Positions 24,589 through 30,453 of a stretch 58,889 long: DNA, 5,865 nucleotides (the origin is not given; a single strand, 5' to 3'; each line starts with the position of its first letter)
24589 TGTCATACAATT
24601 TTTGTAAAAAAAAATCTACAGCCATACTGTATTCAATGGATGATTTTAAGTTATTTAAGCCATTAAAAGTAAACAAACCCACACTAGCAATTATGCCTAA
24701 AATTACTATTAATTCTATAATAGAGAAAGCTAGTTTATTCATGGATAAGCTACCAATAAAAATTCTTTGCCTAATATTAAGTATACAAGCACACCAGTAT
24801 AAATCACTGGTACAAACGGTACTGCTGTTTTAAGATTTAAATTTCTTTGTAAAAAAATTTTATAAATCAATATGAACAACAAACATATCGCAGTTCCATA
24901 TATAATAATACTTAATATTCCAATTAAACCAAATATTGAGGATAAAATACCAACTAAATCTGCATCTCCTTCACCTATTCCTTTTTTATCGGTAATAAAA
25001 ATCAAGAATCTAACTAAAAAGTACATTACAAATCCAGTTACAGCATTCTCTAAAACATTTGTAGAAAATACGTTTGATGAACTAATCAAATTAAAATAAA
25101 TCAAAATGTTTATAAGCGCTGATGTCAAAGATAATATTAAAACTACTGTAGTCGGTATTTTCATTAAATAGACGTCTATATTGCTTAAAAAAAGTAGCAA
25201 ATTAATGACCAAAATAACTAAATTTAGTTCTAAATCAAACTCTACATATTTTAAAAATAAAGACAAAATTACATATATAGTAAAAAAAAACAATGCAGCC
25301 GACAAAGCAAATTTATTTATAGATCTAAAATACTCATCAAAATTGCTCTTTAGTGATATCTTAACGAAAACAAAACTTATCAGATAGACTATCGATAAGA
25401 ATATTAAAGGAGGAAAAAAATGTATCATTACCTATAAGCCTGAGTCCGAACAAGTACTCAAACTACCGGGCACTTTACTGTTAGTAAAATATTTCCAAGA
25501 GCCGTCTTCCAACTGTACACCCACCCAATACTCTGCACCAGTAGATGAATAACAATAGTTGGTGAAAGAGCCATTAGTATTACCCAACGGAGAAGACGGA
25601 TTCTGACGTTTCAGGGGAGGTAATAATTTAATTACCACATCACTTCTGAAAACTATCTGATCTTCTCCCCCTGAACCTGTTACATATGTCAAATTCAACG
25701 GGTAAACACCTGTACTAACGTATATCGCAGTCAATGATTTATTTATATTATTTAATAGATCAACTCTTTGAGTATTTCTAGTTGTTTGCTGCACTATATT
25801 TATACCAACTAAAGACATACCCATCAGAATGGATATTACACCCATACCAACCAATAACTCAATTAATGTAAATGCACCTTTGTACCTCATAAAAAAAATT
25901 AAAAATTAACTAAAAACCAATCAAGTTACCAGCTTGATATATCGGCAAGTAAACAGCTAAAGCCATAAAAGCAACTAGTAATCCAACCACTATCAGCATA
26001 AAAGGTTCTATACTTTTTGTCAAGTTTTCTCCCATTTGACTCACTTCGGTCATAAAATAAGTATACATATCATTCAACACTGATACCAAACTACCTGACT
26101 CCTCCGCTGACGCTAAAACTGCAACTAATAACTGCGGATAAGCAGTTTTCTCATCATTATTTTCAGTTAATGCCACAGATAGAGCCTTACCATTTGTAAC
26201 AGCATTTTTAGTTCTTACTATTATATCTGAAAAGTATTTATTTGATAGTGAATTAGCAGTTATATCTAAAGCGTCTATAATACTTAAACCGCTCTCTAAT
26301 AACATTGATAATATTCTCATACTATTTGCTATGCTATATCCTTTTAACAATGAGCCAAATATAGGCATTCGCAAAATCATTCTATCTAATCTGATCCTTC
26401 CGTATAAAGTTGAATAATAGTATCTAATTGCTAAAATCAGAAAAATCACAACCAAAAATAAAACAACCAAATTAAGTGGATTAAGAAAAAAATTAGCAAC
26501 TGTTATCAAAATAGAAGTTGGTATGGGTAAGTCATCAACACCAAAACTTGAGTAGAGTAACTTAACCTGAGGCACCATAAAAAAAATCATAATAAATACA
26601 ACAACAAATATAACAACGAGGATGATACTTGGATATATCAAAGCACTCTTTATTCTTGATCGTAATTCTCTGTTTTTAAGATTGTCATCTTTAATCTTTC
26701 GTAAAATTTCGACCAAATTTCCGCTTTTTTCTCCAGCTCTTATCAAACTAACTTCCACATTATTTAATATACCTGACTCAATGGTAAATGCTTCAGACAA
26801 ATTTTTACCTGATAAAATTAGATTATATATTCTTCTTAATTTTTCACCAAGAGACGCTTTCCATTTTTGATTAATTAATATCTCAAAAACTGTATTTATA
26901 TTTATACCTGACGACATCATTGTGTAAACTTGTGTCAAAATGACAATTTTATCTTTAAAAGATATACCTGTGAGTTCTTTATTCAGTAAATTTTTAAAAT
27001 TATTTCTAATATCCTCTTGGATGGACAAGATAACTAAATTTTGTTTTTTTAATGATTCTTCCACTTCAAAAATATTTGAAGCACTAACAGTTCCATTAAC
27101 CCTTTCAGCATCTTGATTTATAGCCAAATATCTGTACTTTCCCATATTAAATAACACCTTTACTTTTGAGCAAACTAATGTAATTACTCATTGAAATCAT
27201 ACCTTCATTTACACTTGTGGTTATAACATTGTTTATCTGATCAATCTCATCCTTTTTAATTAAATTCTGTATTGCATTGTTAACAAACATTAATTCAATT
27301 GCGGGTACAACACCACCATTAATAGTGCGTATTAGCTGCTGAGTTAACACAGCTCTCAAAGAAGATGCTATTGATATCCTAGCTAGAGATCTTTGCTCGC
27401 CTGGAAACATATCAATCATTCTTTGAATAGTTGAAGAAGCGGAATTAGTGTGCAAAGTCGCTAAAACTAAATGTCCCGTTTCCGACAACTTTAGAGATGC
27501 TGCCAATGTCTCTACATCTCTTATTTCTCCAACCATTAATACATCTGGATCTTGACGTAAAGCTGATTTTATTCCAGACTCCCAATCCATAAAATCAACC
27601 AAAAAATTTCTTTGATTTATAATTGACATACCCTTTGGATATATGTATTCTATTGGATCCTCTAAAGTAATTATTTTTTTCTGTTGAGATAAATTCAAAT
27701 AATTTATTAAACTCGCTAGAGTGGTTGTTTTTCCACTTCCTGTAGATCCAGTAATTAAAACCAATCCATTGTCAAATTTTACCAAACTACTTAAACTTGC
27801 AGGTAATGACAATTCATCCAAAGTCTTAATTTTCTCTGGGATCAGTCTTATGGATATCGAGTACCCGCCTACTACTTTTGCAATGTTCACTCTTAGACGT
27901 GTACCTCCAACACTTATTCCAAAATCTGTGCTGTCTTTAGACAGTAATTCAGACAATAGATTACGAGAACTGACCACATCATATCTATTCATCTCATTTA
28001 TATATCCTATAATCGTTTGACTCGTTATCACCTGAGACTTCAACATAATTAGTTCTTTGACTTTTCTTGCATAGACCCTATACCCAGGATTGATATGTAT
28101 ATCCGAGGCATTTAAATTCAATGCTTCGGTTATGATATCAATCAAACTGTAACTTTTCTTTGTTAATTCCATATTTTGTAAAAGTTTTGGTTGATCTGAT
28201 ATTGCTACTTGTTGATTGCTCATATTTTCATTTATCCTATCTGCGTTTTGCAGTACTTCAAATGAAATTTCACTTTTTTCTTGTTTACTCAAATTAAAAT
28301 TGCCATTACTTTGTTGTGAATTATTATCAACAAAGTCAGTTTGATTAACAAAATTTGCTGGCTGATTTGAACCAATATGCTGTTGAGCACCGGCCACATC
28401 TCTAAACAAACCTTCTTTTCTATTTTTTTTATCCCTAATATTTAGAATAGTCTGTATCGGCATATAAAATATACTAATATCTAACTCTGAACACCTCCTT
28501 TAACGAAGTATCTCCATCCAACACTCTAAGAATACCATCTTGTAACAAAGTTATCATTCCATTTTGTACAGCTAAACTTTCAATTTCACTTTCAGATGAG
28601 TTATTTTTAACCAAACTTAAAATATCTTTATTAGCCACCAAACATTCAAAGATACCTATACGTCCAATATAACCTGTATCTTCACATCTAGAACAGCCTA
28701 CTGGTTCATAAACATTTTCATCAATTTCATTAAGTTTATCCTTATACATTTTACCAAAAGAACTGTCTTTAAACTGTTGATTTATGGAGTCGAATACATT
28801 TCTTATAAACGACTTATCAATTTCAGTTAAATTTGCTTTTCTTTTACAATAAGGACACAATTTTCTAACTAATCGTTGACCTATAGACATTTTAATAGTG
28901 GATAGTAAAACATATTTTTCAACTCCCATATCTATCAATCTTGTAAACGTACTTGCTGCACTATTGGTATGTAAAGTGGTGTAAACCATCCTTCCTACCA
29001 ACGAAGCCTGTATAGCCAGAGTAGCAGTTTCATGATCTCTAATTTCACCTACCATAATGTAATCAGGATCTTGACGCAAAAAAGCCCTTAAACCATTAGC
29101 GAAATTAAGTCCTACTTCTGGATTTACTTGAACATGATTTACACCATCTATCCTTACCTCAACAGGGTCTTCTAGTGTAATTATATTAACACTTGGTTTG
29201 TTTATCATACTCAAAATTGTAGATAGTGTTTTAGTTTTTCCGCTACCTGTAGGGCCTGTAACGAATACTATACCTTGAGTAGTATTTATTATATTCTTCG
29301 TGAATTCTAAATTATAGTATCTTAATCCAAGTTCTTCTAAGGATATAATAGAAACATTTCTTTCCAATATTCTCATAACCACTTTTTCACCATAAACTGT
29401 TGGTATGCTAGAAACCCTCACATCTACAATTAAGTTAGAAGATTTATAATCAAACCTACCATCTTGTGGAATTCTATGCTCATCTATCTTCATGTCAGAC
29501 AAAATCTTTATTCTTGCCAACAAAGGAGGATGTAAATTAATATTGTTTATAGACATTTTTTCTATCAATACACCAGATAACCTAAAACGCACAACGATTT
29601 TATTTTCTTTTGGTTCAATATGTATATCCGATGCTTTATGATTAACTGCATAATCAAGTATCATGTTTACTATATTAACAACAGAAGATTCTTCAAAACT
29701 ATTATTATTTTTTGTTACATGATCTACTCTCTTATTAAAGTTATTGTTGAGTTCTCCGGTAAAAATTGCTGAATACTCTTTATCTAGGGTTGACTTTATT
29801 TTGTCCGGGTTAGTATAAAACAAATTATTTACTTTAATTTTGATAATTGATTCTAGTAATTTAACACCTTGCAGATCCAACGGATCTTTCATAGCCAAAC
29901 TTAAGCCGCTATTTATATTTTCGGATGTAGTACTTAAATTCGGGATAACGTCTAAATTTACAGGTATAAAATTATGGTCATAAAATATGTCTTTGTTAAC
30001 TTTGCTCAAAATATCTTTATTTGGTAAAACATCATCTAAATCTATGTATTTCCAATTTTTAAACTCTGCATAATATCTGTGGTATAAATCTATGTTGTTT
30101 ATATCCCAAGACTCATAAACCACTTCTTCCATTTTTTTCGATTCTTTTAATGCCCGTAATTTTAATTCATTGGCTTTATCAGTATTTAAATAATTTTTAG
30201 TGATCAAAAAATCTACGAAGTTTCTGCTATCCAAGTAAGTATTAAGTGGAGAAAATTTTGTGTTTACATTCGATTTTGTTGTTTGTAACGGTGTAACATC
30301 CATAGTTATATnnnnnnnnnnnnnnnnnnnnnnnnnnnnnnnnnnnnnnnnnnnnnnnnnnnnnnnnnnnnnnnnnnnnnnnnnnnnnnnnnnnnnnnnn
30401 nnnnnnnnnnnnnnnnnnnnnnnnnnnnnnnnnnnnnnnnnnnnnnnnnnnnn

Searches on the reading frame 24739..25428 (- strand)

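Call 87: search_protein_families(library=pfam, proteins=[window:24739-25428:-], max_evalue=0.001)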
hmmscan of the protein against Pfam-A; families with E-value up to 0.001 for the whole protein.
window:24739-25428:- (229 aa): 1 family
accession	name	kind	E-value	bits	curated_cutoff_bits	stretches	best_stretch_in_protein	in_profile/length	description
PF01478.23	Peptidase_A24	-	6.7e-07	30.1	26.5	1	73-187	2-104/104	Type IV leader peptidase family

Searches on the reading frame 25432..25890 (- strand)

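Call 88: search_protein_families(library=pfam, proteins=[window:25432-25890:-], max_evalue=0.001)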
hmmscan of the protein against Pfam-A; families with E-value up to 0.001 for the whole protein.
window:25432-25890:- (152 aa): 1 family
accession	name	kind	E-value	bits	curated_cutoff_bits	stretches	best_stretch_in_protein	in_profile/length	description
PF07963.17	N_methyl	-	1.2e-06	28.3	21.2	1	1-26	1-26/27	Prokaryotic N-terminal methylation motif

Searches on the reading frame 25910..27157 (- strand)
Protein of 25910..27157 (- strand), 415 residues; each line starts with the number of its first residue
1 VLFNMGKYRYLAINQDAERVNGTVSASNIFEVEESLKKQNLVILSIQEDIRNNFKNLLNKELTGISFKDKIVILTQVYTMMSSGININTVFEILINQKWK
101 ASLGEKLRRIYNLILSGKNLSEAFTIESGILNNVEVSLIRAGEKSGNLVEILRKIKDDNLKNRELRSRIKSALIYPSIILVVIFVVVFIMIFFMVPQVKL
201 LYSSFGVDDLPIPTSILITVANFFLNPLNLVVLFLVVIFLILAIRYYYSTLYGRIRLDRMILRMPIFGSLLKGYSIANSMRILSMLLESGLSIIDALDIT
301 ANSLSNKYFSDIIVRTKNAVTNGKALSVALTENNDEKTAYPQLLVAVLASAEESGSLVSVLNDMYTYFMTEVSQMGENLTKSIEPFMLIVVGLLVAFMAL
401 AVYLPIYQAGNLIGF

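Call 88: search_protein_families(library=pfam, proteins=[window:25910-27157:-], max_evalue=0.001)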
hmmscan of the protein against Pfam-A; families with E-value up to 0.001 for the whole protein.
window:25910-27157:- (415 aa): 1 family
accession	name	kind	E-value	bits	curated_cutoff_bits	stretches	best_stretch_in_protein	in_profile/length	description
PF00482.28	T2SSF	-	2.7e-51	173.2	25.2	2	74-196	2-125/125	Type II secretion system (T2SS), protein F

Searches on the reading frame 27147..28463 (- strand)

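Call 88: search_protein_families(library=pfam, proteins=[window:27147-28463:-], max_evalue=0.001)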
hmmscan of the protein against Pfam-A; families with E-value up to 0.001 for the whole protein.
window:27147-28463:- (438 aa): 7 families
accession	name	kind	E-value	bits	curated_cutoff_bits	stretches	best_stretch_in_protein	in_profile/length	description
PF00437.27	T2SSE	-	1.5e-52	178.9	24.9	1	109-381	14-281/370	Type II/IV secretion system protein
PF20720.3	nSTAND3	-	8.9e-05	22.7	27.2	1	231-270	16-54/155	Novel STAND NTPase 3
PF04851.21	ResIII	-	0.00039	20.8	22.5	0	231-269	22-61/164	Type III restriction enzyme, res subunit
PF00448.28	SRP54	-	0.00052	20.1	22.7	1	234-266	3-35/196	SRP54-type protein, GTPase domain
PF13476.12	AAA_23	-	0.00055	21.1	27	1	228-251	15-38/201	AAA domain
PF13245.12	AAA_19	-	0.00081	20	25.1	0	230-263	9-42/134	AAA domain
PF13401.12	AAA_22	-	0.00093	20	27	0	231-268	4-33/130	AAA domain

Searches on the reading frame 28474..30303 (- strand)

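Call 88: search_protein_families(library=pfam, proteins=[window:28474-30303:-], max_evalue=0.001)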
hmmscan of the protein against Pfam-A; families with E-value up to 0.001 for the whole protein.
window:28474-30303:- (609 aa): 3 families
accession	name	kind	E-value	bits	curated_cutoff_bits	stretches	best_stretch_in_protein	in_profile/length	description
PF00437.27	T2SSE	-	1.3e-117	393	24.9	1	204-606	4-370/370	Type II/IV secretion system protein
PF05157.20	MshEN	-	2.3e-06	27.9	23.1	1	86-177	5-84/90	MshEN domain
PF13401.12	AAA_22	-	0.00025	21.8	27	1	341-380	3-44/130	AAA domain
